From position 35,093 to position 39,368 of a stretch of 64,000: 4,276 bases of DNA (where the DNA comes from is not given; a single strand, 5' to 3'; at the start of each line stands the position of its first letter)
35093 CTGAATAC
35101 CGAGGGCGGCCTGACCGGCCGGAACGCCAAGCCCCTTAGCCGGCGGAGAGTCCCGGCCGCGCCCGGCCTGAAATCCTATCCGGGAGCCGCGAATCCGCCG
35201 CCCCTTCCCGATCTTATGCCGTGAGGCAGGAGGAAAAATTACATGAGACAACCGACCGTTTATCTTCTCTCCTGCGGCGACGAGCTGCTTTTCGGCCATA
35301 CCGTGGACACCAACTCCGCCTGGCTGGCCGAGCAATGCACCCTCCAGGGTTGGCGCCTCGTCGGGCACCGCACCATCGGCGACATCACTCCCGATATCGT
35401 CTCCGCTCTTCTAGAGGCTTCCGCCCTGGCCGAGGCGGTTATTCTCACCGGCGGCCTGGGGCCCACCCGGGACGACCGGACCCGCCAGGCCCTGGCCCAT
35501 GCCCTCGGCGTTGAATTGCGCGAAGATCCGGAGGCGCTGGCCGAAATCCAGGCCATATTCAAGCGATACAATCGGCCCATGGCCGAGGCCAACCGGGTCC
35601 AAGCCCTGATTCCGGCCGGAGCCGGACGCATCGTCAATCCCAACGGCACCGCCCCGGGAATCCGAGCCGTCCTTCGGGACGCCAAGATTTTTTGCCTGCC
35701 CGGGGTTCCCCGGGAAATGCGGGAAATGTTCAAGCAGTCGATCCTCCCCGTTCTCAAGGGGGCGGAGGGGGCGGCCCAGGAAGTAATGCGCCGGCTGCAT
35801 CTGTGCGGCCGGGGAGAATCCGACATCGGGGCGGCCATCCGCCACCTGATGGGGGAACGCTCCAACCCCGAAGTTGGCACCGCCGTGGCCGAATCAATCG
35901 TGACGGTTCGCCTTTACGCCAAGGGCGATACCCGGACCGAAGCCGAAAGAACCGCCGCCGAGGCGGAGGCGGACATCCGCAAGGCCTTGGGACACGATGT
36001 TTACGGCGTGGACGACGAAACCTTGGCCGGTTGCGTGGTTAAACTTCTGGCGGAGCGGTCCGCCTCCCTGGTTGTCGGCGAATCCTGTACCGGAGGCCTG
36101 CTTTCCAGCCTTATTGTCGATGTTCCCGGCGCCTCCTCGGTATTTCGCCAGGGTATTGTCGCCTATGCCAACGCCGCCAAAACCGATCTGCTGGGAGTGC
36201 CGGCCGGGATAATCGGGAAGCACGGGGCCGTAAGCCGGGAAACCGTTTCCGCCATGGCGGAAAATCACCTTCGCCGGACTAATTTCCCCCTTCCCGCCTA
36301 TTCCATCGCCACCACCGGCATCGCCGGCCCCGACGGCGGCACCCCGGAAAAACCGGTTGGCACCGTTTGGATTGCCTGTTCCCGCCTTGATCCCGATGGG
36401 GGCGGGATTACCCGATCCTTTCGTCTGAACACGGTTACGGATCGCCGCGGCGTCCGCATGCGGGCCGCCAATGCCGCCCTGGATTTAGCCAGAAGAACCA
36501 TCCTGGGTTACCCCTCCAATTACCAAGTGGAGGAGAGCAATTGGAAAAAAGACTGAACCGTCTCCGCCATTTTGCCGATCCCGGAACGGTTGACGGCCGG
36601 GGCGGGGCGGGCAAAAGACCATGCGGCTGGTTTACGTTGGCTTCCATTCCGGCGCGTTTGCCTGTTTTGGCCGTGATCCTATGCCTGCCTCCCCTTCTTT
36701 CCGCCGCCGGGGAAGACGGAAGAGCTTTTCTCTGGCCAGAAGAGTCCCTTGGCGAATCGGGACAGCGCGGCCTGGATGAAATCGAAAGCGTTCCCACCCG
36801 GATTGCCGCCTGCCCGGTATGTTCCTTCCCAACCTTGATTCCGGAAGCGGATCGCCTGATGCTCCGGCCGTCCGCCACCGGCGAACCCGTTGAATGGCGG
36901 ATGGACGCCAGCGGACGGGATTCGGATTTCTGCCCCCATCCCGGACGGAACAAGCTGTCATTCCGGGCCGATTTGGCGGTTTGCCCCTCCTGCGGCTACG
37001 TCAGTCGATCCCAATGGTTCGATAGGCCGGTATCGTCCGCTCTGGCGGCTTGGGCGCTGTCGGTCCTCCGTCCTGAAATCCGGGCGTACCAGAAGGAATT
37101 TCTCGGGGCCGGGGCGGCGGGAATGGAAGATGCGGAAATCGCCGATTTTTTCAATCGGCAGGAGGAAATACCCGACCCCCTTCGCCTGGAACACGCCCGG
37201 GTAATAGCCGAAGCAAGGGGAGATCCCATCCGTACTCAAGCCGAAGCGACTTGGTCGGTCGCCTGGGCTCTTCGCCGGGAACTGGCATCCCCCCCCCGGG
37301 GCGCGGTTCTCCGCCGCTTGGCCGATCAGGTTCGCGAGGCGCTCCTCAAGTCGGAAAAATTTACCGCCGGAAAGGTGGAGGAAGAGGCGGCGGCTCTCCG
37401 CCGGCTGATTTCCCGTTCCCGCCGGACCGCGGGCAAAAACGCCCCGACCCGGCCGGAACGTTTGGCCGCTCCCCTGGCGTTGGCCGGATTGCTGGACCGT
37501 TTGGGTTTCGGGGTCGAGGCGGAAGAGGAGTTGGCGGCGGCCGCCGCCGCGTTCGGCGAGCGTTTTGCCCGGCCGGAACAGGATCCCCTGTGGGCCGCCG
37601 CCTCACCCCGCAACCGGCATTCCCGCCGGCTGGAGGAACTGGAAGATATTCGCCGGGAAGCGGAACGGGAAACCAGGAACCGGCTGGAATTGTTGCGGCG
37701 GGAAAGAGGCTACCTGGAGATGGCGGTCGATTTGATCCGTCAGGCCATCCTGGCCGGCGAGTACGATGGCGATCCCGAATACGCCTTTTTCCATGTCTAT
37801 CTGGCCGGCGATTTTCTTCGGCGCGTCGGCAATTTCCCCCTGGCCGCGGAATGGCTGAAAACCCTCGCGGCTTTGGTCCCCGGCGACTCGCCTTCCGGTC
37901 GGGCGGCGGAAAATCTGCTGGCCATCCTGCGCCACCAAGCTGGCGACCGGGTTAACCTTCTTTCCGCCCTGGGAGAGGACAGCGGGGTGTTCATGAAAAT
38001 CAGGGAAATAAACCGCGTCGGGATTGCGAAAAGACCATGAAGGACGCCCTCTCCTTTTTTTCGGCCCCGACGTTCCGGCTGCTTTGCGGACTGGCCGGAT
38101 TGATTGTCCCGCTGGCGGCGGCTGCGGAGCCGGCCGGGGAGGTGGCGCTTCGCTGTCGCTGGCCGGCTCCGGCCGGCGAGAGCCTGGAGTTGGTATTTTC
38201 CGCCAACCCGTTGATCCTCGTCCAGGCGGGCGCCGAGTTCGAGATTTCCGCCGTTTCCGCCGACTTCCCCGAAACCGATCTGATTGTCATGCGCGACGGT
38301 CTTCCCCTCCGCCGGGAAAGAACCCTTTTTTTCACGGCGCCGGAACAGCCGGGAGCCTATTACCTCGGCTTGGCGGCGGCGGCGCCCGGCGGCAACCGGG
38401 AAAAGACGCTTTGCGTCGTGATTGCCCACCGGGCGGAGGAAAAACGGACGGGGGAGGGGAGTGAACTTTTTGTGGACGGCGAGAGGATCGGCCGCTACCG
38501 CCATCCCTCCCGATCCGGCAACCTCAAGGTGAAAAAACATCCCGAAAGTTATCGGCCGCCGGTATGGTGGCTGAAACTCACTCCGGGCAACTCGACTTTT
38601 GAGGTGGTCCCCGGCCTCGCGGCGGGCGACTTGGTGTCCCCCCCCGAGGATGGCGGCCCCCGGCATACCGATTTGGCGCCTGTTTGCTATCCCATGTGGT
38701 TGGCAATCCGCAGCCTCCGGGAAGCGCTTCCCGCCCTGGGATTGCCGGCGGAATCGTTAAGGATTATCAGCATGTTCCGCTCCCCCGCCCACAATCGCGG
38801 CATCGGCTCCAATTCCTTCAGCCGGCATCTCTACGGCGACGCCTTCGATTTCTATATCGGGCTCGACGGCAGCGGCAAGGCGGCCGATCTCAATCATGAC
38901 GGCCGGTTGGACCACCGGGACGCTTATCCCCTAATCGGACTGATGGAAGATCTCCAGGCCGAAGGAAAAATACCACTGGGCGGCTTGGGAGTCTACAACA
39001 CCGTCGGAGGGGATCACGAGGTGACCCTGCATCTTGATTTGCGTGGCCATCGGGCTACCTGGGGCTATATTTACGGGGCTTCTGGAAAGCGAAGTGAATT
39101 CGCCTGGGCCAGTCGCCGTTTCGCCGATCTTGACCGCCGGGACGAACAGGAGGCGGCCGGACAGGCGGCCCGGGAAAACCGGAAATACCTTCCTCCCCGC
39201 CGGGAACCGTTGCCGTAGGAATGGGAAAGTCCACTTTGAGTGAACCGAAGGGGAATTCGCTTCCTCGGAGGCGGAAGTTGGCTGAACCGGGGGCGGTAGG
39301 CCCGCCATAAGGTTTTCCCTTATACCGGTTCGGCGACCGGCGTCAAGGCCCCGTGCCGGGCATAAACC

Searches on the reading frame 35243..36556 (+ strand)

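Call 39: search_protein_families(library=pfam, proteins=[window:35243-36556:+], max_evalue=0.00001)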
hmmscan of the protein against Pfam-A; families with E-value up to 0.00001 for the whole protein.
window:35243-36556:+ (437 aa): 3 families
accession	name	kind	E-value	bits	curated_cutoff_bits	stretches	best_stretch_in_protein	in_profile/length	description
PF02464.23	CinA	-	5.8e-47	159.6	23.5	1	259-419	2-154/155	Competence-damaged protein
PF00994.29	MoCF_biosynth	-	5.5e-33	114.1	26.6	1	9-172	3-143/144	Probable molybdopterin binding domain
PF18146.6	CinA_KH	-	3.8e-15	56.2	27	1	183-255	2-73/73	Damage-inducible protein CinA KH domain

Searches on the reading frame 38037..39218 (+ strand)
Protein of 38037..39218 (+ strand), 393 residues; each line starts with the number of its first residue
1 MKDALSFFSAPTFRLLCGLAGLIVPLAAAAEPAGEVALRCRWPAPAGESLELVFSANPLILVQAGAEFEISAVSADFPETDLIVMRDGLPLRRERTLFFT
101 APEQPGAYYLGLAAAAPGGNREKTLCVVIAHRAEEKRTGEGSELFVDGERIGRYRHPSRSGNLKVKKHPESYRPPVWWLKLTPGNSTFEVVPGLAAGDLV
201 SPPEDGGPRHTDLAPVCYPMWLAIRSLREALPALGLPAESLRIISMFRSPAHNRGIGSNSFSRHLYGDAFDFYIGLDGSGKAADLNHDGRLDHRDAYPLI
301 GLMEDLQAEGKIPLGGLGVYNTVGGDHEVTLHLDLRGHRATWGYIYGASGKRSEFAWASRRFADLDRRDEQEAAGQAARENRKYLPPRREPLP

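Call 17: find_encoding_contigs(protein=window:38037-39218:+, flank=10000, max_places=10)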
Protein window:38037-39218:+ (393 aa): no gene with exactly this product is on record in the collection.

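Call 39: search_protein_families(library=pfam, proteins=[window:38037-39218:+], max_evalue=0.00001)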
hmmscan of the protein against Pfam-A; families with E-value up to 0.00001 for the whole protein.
window:38037-39218:+ (393 aa): 1 family
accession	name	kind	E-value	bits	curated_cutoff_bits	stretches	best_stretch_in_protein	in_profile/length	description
PF08291.16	Peptidase_M15_3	-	1.1e-06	29.2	23.2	1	227-273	32-75/108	Peptidase M15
